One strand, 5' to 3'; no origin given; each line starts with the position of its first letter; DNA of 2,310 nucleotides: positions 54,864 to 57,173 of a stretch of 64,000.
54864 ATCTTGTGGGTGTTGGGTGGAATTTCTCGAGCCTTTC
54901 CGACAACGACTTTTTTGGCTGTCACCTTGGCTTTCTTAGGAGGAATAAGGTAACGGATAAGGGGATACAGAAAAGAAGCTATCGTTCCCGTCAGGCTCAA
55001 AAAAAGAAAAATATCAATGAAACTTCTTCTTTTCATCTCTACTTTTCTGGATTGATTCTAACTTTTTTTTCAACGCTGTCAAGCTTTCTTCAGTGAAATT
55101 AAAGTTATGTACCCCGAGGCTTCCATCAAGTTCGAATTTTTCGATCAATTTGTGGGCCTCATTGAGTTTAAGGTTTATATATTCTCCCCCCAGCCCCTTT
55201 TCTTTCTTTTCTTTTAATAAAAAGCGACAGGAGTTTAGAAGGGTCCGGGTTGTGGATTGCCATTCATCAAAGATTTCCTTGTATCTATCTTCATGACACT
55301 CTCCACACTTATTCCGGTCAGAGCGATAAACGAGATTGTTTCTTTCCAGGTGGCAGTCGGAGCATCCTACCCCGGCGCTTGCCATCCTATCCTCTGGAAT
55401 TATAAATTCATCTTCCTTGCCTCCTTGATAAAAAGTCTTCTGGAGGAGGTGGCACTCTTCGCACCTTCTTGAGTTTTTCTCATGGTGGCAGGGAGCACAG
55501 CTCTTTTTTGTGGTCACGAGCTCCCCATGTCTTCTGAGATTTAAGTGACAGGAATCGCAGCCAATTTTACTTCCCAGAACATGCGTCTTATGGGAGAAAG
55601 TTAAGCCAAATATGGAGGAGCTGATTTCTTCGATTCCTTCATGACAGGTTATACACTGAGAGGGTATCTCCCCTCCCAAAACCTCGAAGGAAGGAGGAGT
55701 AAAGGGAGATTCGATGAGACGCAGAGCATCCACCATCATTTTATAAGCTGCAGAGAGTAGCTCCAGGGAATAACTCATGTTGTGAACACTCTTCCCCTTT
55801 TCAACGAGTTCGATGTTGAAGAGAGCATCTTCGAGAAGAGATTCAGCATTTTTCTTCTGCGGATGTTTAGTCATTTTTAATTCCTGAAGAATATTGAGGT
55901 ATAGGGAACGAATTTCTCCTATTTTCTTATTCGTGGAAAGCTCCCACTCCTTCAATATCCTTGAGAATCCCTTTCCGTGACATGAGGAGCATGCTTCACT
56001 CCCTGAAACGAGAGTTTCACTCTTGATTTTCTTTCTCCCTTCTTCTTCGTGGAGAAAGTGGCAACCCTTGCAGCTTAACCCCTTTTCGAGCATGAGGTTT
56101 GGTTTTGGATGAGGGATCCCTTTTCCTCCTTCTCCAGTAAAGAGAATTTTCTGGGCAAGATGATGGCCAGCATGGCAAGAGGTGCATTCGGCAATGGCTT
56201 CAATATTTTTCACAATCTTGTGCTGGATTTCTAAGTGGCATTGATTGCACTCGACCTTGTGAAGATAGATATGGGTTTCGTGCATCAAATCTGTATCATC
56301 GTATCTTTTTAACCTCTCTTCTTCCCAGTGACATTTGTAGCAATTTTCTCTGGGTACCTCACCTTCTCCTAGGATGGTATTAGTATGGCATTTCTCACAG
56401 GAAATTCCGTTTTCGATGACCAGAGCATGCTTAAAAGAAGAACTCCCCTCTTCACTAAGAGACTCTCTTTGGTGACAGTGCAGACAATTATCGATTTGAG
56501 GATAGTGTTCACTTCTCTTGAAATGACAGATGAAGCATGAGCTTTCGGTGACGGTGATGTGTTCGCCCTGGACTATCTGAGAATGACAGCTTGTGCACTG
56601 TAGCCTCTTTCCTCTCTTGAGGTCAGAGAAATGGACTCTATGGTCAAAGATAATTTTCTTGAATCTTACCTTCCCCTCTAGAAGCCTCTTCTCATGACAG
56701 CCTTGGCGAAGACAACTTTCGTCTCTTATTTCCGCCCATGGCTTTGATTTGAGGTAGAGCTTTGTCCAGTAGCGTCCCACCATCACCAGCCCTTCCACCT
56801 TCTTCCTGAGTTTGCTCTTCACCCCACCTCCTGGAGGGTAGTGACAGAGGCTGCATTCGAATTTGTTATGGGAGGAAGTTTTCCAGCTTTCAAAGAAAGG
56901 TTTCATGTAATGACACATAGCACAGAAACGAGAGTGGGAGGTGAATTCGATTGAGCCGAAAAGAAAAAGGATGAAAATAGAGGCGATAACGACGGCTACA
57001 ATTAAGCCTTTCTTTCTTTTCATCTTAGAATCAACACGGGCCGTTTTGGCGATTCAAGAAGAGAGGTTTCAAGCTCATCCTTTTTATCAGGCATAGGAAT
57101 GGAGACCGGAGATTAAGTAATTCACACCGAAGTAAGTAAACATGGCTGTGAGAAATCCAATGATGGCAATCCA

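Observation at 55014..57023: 17-haem membrane-anchored cytochrome with a NapC/NrfH-type N-terminus and a possible CX4CH site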

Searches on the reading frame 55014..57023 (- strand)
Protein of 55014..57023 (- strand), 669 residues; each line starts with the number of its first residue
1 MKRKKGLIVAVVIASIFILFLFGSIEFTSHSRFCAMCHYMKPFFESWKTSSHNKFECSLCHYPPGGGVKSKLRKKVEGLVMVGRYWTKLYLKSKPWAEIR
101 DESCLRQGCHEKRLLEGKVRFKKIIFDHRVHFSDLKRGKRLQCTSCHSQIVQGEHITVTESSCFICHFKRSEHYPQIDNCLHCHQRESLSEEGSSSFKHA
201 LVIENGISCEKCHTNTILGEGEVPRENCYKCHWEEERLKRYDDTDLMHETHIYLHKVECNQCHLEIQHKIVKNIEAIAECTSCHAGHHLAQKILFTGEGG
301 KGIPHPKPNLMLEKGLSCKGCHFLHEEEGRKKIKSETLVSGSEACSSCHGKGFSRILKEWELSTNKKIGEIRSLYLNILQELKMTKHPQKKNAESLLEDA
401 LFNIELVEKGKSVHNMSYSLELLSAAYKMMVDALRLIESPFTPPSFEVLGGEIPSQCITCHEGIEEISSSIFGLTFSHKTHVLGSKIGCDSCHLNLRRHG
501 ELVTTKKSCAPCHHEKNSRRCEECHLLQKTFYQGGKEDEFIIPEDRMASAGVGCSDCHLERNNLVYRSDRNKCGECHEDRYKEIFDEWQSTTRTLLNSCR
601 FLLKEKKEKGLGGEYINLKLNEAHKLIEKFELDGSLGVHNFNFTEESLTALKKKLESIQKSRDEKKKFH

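Call 6: search_protein_families(library=pfam, proteins=[window:55014-57023:-], max_evalue=0.01)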
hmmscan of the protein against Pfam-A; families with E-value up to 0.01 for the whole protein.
window:55014-57023:- (669 aa): 5 families
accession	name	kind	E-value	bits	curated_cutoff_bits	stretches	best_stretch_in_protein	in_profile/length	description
PF14522.11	Cytochrome_C7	-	2.6e-20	72.5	24.8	3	125-185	2-67/67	Cytochrome c7 and related cytochrome c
PF14537.11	Cytochrom_c3_2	-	6.9e-16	58.9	25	1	204-284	4-78/79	Cytochrome c3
PF02085.21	Cytochrom_CIII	-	6e-10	39.8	22.9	1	154-232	24-101/101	Class III cytochrome C family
PF03264.19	Cytochrom_NNT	-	1.9e-07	31.4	24.1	1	7-151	12-168/174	NapC/NirT cytochrome c family, N-terminal region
PF13435.11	Cytochrome_C554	-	0.00042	21.6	20.8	0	508-558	38-83/84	Cytochrome c554 and c-prime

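Call 7: search_protein_families(library=ncbifam, proteins=[window:55014-57023:-], max_evalue=0.01)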
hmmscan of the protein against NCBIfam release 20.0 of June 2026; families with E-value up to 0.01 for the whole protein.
window:55014-57023:- (669 aa): 4 families
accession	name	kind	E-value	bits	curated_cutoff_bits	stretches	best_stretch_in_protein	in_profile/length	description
TIGR03508.1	decahem_SO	subfamily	2.1e-12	47.1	192.2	2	108-286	7-176/258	DmsE family decaheme c-type cytochrome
TIGR03153.1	cytochr_NrfH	equivalog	8e-12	45.4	134.2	1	8-150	5-136/138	cytochrome c nitrite reductase small subunit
NF011606.0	PRK15032.1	equivalog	1.6e-06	27.5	455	1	8-77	22-95/390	pentaheme c-type cytochrome TorC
NF041781.1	mnquin_red_QrcA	equivalog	5.4e-06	26.1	180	1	474-539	31-97/174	menaquinone reductase multiheme cytochrome c subunit QrcA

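Call 8: search_solved_structures(query=window:55014-57023:-, max_evalue=1, show_alignments=3)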
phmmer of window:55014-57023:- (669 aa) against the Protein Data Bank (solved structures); distinct sequences matched with E-value up to 1: 6.
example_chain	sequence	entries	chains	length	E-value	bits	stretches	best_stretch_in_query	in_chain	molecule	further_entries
2j7a_C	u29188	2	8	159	2.4e-05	26.1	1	21-65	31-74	CYTOCHROME C QUINOL DEHYDROGENASE NRFH | NAPC/NIRT CYTOCHROME C FAMILY PROTEIN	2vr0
6i5b_A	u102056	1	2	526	0.00091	20.9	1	215-441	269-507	Uncharacterized protein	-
8k9e_A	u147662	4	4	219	0.024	16.2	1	246-286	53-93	Cytochrome c7-like domain-containing protein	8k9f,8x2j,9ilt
6lod_A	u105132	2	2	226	0.098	14.2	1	475-582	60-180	MULTIHEME_CYTC domain-containing protein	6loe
3evy_A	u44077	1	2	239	0.21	13.1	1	364-424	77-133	Putative type I restriction enzyme R protein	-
1qdb_A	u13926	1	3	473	0.26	12.8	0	306-356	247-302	CYTOCHROME C NITRITE REDUCTASE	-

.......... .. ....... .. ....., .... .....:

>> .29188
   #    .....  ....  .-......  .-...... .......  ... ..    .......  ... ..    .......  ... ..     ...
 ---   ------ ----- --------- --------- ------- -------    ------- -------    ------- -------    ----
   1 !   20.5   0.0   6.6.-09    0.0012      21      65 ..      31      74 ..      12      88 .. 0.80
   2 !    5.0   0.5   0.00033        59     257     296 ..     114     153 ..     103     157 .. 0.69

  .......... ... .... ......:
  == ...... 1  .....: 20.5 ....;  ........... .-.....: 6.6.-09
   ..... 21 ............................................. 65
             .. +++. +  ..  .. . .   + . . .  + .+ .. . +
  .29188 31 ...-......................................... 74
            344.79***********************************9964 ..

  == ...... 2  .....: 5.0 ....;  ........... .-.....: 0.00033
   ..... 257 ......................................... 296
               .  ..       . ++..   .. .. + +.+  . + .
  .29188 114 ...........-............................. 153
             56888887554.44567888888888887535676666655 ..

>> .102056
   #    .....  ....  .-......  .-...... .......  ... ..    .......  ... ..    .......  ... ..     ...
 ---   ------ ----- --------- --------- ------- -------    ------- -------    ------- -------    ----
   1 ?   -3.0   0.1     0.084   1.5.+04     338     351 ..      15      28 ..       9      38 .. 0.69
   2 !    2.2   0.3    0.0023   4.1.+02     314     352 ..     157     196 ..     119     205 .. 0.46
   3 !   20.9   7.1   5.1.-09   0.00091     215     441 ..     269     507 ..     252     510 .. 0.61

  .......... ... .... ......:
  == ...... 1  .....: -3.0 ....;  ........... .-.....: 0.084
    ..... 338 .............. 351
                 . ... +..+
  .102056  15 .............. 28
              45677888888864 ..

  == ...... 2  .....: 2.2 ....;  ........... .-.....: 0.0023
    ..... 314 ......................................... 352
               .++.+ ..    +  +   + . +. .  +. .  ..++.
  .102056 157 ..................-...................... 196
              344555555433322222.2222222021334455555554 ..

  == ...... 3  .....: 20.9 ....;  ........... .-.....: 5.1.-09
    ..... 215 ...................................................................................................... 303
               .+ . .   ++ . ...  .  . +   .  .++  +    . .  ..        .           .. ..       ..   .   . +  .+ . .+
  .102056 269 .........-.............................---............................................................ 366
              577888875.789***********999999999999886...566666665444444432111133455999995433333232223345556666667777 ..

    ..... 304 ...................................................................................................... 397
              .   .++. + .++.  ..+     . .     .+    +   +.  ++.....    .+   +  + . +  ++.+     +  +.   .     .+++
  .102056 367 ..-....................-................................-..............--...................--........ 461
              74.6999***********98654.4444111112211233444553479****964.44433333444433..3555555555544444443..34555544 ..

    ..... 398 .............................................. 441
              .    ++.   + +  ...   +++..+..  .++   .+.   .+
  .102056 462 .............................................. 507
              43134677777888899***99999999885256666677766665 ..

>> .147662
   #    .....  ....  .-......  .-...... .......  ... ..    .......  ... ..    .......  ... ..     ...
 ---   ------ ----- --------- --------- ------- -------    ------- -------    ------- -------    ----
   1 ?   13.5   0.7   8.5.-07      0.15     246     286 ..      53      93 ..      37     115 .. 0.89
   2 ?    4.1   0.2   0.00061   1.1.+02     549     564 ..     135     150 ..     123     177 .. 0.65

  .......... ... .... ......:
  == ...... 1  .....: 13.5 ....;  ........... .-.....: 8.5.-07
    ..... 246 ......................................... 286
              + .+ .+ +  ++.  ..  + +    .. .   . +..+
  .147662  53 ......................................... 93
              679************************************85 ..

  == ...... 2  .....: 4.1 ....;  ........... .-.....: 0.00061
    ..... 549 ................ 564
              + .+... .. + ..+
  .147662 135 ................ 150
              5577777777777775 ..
